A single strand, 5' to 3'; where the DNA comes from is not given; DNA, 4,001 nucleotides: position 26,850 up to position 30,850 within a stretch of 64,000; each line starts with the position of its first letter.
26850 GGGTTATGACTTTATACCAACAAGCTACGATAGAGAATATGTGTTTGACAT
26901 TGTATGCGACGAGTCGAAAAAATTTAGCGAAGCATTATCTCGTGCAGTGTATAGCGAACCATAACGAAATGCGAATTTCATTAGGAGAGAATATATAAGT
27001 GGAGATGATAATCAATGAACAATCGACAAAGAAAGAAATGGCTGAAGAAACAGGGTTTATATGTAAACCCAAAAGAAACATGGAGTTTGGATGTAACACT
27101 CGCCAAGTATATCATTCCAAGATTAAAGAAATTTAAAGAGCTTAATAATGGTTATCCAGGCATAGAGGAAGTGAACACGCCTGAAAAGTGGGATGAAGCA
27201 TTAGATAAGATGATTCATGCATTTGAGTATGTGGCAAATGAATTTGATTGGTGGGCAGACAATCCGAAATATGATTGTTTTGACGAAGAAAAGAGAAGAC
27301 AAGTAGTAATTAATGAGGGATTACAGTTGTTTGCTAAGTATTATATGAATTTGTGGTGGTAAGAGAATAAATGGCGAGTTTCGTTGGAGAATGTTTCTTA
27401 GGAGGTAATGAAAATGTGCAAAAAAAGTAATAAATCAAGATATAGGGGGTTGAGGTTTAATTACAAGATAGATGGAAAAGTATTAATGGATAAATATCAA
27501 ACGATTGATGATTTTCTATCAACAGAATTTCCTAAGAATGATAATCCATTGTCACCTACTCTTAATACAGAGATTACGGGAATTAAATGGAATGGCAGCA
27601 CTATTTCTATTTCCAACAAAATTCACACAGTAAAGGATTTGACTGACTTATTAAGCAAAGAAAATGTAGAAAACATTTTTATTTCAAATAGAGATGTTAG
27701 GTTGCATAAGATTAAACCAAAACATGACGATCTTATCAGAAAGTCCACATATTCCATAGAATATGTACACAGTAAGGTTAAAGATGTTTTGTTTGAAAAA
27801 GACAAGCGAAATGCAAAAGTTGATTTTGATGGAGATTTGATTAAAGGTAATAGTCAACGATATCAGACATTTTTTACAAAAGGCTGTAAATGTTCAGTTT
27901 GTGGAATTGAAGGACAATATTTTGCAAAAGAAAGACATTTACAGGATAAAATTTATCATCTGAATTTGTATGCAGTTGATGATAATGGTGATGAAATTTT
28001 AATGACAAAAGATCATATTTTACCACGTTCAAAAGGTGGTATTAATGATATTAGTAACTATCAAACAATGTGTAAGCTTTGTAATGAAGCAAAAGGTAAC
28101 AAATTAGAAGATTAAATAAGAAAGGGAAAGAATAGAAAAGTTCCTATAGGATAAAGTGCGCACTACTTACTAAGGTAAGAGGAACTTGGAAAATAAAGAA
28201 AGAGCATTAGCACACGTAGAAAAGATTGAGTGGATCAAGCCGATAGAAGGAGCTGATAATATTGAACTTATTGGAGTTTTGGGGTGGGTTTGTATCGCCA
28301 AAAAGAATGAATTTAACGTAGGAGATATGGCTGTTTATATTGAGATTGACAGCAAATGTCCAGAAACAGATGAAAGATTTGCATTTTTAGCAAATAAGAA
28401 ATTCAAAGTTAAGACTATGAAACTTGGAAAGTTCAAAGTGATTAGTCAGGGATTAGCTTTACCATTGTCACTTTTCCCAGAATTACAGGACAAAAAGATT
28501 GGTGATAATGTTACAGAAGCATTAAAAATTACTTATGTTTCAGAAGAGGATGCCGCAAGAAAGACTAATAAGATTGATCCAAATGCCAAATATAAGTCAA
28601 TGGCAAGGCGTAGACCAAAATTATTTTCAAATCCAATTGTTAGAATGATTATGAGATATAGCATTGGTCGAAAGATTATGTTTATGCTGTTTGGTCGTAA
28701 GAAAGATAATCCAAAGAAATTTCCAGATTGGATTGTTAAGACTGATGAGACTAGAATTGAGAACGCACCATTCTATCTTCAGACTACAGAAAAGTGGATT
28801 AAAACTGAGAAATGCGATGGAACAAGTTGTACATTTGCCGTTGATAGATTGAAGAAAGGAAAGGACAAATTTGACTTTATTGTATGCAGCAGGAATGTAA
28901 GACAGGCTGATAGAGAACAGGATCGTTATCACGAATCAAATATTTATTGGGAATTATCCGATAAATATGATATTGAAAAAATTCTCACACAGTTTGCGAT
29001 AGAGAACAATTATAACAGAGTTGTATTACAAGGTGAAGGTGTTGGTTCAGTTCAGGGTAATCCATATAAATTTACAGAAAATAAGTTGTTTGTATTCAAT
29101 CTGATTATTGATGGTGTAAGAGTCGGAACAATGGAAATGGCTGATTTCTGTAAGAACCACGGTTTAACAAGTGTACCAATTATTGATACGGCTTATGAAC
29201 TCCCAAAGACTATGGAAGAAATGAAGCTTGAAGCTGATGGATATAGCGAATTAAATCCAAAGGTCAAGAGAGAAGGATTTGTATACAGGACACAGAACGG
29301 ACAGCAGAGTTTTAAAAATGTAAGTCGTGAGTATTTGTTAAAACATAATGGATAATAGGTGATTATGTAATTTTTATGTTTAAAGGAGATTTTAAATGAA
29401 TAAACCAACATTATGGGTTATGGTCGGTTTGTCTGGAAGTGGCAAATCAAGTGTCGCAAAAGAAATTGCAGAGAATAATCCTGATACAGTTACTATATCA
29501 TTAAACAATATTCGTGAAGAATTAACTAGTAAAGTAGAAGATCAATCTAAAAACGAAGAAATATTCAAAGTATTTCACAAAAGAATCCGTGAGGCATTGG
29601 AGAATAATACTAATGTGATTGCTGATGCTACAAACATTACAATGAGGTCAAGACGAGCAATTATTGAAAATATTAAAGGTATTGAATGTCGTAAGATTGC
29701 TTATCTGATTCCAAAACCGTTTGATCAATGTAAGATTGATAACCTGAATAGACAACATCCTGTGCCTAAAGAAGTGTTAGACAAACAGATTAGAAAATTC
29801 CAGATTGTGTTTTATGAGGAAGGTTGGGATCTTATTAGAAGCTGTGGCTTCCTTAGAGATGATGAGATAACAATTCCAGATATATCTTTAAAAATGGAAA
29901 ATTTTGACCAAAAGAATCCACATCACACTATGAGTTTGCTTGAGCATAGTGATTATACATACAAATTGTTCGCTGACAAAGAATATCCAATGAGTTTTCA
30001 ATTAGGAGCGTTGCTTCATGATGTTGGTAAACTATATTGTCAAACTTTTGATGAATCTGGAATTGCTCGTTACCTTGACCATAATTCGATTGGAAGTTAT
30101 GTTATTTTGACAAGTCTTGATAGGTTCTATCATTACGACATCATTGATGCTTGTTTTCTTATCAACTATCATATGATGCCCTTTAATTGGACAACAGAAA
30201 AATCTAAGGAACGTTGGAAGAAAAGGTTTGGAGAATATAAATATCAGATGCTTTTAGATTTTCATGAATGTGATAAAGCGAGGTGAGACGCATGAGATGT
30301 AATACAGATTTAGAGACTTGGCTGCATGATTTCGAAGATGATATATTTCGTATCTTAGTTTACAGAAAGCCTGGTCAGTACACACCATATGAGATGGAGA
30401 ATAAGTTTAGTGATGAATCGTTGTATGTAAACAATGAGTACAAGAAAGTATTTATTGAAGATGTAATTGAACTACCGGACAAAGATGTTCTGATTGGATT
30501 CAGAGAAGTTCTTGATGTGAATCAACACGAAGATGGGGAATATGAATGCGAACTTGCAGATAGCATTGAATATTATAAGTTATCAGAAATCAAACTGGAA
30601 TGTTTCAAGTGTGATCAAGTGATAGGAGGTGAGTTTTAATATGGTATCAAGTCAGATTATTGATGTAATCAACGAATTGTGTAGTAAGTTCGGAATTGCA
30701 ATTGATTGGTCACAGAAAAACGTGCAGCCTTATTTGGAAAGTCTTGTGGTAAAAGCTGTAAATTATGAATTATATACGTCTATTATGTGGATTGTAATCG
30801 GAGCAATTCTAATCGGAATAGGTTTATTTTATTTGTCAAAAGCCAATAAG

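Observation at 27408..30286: RNA-repair-like cassette: HNH nuclease, KxDG RNA ligase and polynucleotide-kinase/HD-phosphohydrolase fusion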

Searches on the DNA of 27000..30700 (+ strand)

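Call 6: search_dna_similar(query=window:27000-30700:+, collection=phages, mode=near, max_rows=25)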
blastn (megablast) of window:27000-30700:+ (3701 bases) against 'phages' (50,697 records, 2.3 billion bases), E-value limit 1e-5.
No match.

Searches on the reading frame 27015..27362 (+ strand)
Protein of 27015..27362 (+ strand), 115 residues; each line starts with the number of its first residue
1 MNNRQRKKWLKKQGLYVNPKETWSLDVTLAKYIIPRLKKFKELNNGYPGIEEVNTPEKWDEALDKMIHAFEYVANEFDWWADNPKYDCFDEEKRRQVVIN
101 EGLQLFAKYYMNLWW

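Call 3: search_protein_families(library=pfam, proteins=[window:27015-27362:+], max_evalue=0.1)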
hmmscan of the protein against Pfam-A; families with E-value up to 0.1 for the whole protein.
window:27015-27362:+ (115 aa): 0 families

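Call 4: search_protein_families(library=phrogs, proteins=[window:27015-27362:+], max_evalue=0.01)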
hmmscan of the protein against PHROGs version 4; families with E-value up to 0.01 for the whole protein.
window:27015-27362:+ (115 aa): 2 families
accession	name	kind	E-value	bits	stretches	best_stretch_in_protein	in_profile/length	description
phrog_11543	-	unknown function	2.9e-17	64.6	3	9-56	14-61/173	-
phrog_16602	-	unknown function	0.00035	22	0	48-114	62-116/117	-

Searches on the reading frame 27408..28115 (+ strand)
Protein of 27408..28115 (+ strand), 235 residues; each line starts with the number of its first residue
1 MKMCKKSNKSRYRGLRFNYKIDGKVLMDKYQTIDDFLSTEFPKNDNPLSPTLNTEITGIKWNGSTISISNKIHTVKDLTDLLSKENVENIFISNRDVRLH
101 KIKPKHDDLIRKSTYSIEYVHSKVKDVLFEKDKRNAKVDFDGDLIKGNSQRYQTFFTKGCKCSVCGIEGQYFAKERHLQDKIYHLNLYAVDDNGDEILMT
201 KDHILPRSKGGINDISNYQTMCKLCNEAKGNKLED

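Call 3: search_protein_families(library=pfam, proteins=[window:27408-28115:+], max_evalue=0.1)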
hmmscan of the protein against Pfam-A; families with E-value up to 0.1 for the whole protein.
window:27408-28115:+ (235 aa): 3 families
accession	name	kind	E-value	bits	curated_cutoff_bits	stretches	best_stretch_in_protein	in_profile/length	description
PF14279.12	HNH_5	-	1.7e-11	44.3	27.5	1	199-234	13-48/56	HNH endonuclease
PF01844.29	HNH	-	3.3e-09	37.2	21.4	1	199-232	14-47/47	HNH endonuclease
PF13395.12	HNH_4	-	0.02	15.3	22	1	201-232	20-51/54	HNH endonuclease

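Call 4: search_protein_families(library=phrogs, proteins=[window:27408-28115:+], max_evalue=0.01)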
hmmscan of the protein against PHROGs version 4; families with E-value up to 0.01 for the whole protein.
window:27408-28115:+ (235 aa): 26 families (the best 25 are shown)
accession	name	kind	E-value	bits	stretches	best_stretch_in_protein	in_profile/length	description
phrog_6050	-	DNA, RNA and nucleotide metabolism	1.2e-16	61.5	1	75-233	234-361/402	HNH endonuclease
phrog_23285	-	DNA, RNA and nucleotide metabolism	1.7e-14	55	1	130-234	20-126/203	HNH endonuclease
phrog_8660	-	DNA, RNA and nucleotide metabolism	2.2e-12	48.5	1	145-232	110-179/196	HNH endonuclease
phrog_25184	-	DNA, RNA and nucleotide metabolism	3e-12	47.4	1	137-231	68-159/209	HNH endonuclease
phrog_2214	-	DNA, RNA and nucleotide metabolism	1.9e-09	38.1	1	144-232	178-239/429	HNH endonuclease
phrog_338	-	DNA, RNA and nucleotide metabolism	4.2e-09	37.2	1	164-234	209-264/340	HNH endonuclease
phrog_2118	-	DNA, RNA and nucleotide metabolism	1.9e-08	35.2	1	139-232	156-224/301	HNH endonuclease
phrog_9645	-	DNA, RNA and nucleotide metabolism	4e-08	34.1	1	199-233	39-73/168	HNH endonuclease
phrog_1271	-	DNA, RNA and nucleotide metabolism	8.1e-08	33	1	133-233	247-319/361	HNH endonuclease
phrog_5718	-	DNA, RNA and nucleotide metabolism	9.3e-07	29.2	1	148-233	117-177/394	HNH endonuclease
phrog_16726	-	DNA, RNA and nucleotide metabolism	9.8e-07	29.8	1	147-233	81-144/308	HNH endonuclease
phrog_7785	-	DNA, RNA and nucleotide metabolism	1.4e-06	29.3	1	200-232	82-114/147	HNH endonuclease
phrog_1035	-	DNA, RNA and nucleotide metabolism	1.4e-06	29.3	1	158-234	158-215/271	endonuclease VII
phrog_8828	-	DNA, RNA and nucleotide metabolism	3.9e-06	27.9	1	160-230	56-119/205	HNH endonuclease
phrog_25983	-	DNA, RNA and nucleotide metabolism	7.3e-06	27.2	1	187-232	24-69/171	HNH endonuclease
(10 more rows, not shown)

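Call 5: search_protein_families(library=ncbifam, proteins=[window:27408-28115:+], max_evalue=0.1)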
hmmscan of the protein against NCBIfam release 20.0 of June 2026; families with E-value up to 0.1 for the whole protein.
window:27408-28115:+ (235 aa): 2 families
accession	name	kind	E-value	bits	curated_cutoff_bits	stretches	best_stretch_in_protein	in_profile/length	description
NF049971.1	CRISPR_Cas9d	exception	4e-06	25.7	375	1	199-232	563-596/986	type II CRISPR RNA-guided endonuclease Cas9d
NF040563.1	guided_IscB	equivalog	6.4e-06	25.5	175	1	197-232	203-238/314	RNA-guided endonuclease IscB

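Call 80: find_homologous_proteins(query=window:27408-28112:+, max_evalue=0.001)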
Query window:27408-28112:+ (235 aa): 523 proteins with E <= 0.001 among 630 candidates; the best 120 are listed.
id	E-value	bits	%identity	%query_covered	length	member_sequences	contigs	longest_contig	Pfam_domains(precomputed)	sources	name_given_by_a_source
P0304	3.9e-131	454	89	95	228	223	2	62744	PF01844.30,PF14279.13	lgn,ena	-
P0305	2.6e-125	435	84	97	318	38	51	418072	PF01844.30,PF14279.13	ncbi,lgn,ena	-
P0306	9.5e-125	433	83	97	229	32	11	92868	PF01844.30,PF14279.13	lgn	-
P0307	2.2e-123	428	82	97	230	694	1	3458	PF01844.30,PF14279.13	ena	-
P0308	9.9e-123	426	81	97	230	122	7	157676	PF01844.30,PF14279.13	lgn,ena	-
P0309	1.9e-122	425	81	97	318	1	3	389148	PF01844.30,PF14279.13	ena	-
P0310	1.9e-122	425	81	97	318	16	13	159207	PF01844.30,PF14279.13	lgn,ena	-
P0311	1.9e-122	425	81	97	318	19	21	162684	PF01844.30,PF14279.13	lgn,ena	-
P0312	7.2e-122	423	81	97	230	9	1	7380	PF01844.30,PF14279.13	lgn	-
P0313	8.3e-122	423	81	97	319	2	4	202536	PF01844.30,PF14279.13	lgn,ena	-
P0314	9.2e-122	423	81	97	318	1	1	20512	PF01844.30,PF14279.13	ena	-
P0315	1.3e-120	419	80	97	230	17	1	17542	PF01844.30,PF14279.13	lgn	-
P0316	4.2e-118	411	78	97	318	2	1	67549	PF01844.30,PF14279.13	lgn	-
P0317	2.3e-116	405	76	97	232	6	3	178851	PF01844.30,PF14279.13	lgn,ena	-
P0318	1.0e-108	380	76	97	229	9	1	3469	PF01844.30,PF14279.13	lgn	-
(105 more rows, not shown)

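Call 91: search_protein_families(library=padloc, proteins=[window:27408-28112:+], max_evalue=0.01)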
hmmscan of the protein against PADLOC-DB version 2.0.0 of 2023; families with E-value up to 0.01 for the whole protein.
window:27408-28112:+ (235 aa): 4 families
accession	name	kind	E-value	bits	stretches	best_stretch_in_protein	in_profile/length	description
PDLC03431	REase_II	-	0.00026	18.6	1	185-229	166-206/246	Type II restriction enzyme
PDLC01954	CARF9--CARF_HEPN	-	0.0031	14.7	1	72-121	234-282/416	-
PDLC03478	REase_II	-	0.0056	14.4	1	188-229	117-158/219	Type II restriction enzyme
PDLC02859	DpdF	-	0.0068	12.9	0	202-230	25-53/545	DpdF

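Call 92: predict_structure(alignment_id=A5)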
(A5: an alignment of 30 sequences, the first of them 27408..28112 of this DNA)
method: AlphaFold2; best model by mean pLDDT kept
length: 235 residues; sequences in the alignment: 30
mean_pLDDT: 83.6   pTM: 0.63
mean pLDDT of the five models: 83.6, 82.7, 81.8, 81.8, 81.0
residues with pLDDT >= 90: 119; 70-90: 75; 50-70: 30; < 50: 11
segments of 3 or more residues with pLDDT < 50: 1-3, 85-88
pLDDT, mean of each block of 10 residues (from residue 1): 50 89 93 89 90 93 76 89 58 60 63 90 96 93 93 95 94 90 91 82 79 86 91 70
secondary structure, 60 per line:
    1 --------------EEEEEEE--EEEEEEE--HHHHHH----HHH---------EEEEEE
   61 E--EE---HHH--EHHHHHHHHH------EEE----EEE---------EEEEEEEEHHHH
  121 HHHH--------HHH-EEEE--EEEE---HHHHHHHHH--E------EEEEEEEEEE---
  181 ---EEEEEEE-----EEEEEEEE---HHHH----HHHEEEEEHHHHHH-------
elements in order: E15-21 E24-30 H33-38 E55-61 H75-83 E90-92 E97-99 E109-116 H117-124 E137-140 E143-146 H150-158 E168-177 E184-190 E196-203 H207-210 E218-222 H223-228

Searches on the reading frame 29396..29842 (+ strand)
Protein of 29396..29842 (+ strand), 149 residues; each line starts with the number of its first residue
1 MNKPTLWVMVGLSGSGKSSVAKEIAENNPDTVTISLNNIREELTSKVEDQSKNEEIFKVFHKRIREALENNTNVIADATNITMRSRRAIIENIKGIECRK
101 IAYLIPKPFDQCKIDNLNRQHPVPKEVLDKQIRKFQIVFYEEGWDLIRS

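Call 102: search_protein_families(library=phrogs, proteins=[window:29396-29842:+], max_evalue=0.01)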
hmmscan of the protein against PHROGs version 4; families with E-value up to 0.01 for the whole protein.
window:29396-29842:+ (149 aa): 10 families
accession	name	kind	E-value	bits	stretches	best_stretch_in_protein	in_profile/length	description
phrog_6931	-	unknown function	2.3e-23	83.9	1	2-147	183-336/343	-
phrog_505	-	other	2.2e-21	77.6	1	4-137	2-142/295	polynucleotide kinase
phrog_2071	-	other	4.4e-16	60.5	1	1-136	13-142/282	ATPase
phrog_10255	-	other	7.8e-06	26.8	1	9-88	6-85/230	kinase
phrog_246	-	other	0.00026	21.2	1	5-113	8-114/417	NinI-like serine-threonine phosphatase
phrog_761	-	other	0.00086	20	1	2-77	17-105/362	thymidylate kinase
phrog_2586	-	unknown function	0.002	19.2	1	15-105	54-130/166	-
phrog_800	-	head and packaging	0.0024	17.5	1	2-38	30-68/511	terminase small subunit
phrog_293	-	moron, auxiliary metabolic gene and host takeover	0.0024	16.9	1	8-47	167-205/1058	ABC transporter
phrog_1815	-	other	0.0027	19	1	3-28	2-27/197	guanylate kinase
